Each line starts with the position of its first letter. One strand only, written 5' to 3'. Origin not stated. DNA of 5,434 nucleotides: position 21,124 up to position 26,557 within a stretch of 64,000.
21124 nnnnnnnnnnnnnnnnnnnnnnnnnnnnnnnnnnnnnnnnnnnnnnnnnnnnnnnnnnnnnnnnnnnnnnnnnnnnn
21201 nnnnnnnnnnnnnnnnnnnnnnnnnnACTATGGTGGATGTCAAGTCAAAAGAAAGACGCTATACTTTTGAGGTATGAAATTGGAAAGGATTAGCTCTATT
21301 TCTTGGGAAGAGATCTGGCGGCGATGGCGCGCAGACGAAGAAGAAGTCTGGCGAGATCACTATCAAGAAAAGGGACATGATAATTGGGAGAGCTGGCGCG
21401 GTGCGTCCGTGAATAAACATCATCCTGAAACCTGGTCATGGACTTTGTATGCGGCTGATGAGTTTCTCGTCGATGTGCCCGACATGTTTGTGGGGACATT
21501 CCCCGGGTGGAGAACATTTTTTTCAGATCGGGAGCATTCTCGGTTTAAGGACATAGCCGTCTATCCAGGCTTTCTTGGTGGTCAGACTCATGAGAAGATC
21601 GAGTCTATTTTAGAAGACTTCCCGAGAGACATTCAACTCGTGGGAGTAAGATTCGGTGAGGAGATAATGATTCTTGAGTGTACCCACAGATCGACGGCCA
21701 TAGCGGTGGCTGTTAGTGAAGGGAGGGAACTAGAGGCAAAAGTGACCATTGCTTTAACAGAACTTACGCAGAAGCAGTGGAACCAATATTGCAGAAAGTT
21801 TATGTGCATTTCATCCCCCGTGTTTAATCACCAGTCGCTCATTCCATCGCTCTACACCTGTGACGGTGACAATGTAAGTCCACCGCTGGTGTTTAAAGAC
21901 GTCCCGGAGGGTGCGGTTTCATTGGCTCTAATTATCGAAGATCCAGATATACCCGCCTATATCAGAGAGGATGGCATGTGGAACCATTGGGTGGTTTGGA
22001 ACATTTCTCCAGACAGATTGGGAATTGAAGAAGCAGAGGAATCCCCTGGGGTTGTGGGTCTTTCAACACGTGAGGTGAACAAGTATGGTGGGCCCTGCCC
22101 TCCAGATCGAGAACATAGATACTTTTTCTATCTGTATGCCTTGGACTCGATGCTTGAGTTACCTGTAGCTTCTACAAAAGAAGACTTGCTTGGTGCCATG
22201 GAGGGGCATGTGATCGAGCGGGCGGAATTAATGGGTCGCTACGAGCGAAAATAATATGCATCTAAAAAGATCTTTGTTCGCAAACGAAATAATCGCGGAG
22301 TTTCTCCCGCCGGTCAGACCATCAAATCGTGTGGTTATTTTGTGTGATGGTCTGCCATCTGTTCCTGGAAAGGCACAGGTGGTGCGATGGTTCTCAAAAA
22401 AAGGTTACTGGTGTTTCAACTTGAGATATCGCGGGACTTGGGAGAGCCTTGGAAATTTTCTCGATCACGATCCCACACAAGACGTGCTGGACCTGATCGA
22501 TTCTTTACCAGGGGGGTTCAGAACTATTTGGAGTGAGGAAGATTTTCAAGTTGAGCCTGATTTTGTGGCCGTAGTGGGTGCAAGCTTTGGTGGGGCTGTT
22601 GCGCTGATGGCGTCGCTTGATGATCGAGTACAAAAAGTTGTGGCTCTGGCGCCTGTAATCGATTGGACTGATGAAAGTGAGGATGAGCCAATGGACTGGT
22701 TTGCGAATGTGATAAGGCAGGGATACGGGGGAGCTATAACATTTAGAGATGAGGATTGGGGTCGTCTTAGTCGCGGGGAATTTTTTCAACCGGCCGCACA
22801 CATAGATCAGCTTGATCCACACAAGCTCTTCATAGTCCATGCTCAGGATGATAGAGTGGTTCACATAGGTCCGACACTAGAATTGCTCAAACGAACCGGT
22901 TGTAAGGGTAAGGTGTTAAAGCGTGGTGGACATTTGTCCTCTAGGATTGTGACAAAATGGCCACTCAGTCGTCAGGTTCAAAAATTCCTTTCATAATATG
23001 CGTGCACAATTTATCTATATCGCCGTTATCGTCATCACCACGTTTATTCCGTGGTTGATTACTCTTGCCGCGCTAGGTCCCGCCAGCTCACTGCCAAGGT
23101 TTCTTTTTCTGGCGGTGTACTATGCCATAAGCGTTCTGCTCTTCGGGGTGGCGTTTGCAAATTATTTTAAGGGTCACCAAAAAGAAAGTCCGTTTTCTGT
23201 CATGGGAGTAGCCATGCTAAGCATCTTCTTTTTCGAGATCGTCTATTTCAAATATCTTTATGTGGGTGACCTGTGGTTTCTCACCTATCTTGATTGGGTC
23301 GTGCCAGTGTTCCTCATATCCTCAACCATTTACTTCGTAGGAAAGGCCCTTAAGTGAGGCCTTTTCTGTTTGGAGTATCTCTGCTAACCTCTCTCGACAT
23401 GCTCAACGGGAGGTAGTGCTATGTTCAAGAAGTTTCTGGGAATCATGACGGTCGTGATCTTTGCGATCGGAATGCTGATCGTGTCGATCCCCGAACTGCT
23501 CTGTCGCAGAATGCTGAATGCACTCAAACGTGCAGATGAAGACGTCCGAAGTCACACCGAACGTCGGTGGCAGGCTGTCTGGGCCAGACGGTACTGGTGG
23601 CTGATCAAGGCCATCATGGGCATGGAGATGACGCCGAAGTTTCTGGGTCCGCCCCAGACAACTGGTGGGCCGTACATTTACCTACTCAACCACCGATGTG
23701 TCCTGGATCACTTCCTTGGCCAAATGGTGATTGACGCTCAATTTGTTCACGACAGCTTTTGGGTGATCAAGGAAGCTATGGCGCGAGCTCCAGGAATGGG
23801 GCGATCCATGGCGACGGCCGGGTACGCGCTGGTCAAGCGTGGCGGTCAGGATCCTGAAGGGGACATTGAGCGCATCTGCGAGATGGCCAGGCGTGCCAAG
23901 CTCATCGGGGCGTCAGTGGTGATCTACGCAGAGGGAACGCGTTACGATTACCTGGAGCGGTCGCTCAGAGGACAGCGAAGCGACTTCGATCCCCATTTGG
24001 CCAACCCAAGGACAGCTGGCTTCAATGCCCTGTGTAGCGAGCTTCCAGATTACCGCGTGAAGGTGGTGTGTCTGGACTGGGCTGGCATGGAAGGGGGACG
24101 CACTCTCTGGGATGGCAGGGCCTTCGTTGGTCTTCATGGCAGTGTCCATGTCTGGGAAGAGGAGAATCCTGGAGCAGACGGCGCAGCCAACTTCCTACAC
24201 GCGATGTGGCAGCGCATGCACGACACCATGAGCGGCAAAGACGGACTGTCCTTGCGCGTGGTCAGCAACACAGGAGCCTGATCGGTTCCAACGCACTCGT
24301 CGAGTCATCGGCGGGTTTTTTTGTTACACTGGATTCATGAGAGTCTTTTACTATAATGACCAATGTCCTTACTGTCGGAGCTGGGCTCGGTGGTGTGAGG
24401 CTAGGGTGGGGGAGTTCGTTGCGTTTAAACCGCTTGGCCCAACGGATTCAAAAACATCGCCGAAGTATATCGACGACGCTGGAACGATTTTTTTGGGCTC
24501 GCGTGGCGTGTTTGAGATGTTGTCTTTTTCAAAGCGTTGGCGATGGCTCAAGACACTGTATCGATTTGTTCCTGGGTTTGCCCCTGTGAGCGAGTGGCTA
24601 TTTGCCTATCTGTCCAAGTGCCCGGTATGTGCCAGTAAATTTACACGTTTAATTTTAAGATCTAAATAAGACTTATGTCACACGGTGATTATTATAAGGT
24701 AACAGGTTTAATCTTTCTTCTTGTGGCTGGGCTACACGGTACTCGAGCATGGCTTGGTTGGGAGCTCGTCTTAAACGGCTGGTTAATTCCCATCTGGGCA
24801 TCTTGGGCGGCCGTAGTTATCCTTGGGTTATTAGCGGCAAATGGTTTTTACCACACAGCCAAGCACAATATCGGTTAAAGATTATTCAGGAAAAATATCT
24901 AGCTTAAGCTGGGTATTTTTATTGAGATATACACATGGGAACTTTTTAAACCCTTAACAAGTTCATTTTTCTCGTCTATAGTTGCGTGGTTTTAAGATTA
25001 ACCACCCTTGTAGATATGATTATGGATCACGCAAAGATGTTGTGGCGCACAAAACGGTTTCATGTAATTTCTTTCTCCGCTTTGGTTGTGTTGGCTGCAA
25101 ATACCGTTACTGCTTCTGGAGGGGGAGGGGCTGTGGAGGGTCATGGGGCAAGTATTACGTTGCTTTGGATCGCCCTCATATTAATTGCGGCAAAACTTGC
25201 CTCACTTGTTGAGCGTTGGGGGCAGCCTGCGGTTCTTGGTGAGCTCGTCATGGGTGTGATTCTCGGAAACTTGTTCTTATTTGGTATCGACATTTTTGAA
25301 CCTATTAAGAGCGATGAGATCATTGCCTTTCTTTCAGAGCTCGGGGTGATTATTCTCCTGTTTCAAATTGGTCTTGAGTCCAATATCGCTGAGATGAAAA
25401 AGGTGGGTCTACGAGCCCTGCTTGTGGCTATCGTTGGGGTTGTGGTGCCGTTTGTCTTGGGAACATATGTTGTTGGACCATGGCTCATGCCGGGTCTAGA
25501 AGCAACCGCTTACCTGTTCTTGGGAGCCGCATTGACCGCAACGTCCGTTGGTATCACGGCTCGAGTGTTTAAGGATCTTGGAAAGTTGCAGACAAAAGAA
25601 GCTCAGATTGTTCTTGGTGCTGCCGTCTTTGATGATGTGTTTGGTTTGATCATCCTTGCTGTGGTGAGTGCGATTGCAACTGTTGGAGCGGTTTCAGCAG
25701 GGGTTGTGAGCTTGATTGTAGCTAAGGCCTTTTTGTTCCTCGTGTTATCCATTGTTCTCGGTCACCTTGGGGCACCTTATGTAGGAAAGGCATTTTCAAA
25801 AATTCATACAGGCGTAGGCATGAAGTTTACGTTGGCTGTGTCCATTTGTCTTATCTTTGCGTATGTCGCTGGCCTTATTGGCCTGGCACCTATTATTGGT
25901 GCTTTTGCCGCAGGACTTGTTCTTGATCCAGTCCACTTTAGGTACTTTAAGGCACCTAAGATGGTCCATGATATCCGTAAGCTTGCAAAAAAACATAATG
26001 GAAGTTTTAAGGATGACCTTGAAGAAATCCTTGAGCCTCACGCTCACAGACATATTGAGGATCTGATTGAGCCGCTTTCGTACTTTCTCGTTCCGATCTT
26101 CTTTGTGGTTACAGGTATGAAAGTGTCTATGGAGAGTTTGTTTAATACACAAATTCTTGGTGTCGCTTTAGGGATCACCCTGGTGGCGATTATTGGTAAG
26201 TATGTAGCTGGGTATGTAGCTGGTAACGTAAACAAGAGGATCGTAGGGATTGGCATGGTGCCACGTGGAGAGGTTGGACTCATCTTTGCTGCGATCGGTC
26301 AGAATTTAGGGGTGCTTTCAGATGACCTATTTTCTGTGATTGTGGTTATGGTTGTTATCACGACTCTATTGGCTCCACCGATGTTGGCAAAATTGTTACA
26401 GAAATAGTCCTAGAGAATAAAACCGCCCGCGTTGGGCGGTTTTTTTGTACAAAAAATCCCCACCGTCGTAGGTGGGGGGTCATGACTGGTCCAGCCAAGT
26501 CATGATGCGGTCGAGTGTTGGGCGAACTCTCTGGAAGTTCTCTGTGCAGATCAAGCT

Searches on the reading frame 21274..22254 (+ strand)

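Call 7: search_protein_families(library=pfam, proteins=[window:21274-22254:+], max_evalue=0.01)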
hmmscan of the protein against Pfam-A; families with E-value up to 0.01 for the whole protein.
window:21274-22254:+ (326 aa): 1 family
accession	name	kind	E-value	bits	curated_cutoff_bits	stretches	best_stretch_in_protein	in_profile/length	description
PF01161.25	PBP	-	8.9e-36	123.6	24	1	190-323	2-135/135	Phosphatidylethanolamine-binding protein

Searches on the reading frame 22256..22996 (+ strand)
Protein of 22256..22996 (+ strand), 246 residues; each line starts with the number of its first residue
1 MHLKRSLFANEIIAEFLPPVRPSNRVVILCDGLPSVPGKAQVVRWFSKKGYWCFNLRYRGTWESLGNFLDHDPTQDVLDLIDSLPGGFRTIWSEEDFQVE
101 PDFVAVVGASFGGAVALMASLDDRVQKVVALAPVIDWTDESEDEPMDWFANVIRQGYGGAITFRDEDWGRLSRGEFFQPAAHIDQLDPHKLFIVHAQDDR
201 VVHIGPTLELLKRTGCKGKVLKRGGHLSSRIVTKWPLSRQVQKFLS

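Call 7: search_protein_families(library=pfam, proteins=[window:22256-22996:+], max_evalue=0.01)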
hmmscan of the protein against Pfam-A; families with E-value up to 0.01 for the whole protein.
window:22256-22996:+ (246 aa): 8 families
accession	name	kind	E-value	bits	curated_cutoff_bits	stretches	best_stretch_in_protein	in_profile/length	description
PF12697.13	Abhydrolase_6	-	1.1e-08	36.4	26.3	1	46-190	23-169/217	Alpha/beta hydrolase family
PF12146.15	Hydrolase_4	-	2.2e-08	34.1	27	1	24-150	4-123/239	Serine aminopeptidase, S33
PF00326.27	Peptidase_S9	-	3.4e-08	33.7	22.6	1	44-213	8-169/213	Prolyl oligopeptidase family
PF00561.26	Abhydrolase_1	-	4e-06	27.1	25.8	1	104-151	71-119/245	alpha/beta hydrolase fold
PF02129.25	Peptidase_S15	-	1.8e-05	25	23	1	44-140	44-135/262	X-Pro dipeptidyl-peptidase (S15 family)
PF20434.5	BD-FAE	-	7.4e-05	22.8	26.8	1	95-205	82-206/215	BD-FAE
PF00756.26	Esterase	-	0.00066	20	22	1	94-165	107-154/251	Putative esterase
PF05448.18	AXE1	-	0.0075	15.5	21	0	98-134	172-209/321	Acetyl xylan esterase (AXE1)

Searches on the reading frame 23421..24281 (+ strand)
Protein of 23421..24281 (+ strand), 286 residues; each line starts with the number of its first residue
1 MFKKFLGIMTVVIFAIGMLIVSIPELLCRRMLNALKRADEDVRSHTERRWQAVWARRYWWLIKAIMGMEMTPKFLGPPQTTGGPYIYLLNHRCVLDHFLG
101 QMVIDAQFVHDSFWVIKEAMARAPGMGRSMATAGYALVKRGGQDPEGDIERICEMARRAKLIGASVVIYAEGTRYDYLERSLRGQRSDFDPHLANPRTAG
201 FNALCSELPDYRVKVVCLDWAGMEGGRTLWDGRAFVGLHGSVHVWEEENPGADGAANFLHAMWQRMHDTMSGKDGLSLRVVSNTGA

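Call 5: search_protein_families(library=pfam, proteins=[window:23421-24281:+], max_evalue=0.1)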
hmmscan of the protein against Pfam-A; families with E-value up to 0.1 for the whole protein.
window:23421-24281:+ (286 aa): 1 family
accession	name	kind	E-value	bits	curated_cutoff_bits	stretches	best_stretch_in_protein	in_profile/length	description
PF01553.26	Acyltransferase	-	2.2e-07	31.2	23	1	81-176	12-104/132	Acyltransferase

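Call 28: find_related_loci(query=window:23421-24281:+, collection=genome_contigs, flank=10000)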
Query window:23421-24281:+ (286 aa) in genome_contigs; peptide patterns used: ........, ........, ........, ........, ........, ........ (x = any residue, [..] = any of these).
223 stretches matched a pattern, but none encodes a relative of the query by tblastn (E <= 1e-3).

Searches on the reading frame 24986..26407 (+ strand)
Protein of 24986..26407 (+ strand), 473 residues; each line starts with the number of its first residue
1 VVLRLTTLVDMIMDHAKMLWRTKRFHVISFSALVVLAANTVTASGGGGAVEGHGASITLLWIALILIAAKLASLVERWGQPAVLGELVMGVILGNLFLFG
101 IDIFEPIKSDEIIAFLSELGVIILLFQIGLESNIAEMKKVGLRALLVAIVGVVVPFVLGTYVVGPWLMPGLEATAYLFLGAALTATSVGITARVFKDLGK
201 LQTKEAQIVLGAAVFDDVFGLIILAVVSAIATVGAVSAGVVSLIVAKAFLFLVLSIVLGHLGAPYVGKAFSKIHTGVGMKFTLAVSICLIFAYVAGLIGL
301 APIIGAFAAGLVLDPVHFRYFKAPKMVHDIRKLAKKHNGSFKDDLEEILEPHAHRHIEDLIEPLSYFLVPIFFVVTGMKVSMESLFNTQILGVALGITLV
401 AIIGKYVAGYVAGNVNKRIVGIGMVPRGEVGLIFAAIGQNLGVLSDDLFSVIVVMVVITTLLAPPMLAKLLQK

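Call 5: search_protein_families(library=pfam, proteins=[window:24986-26407:+], max_evalue=0.1)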
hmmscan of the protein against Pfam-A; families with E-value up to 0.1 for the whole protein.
window:24986-26407:+ (473 aa): 2 families
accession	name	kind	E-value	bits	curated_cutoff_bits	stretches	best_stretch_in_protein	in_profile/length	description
PF00999.27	Na_H_Exchanger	-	1.7e-63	215.1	26.2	1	67-472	5-374/375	Sodium/hydrogen exchanger, transmembrane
PF20480.3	DUF6720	-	0.016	15.1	27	1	352-426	94-168/307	Family of unknown function (DUF6720)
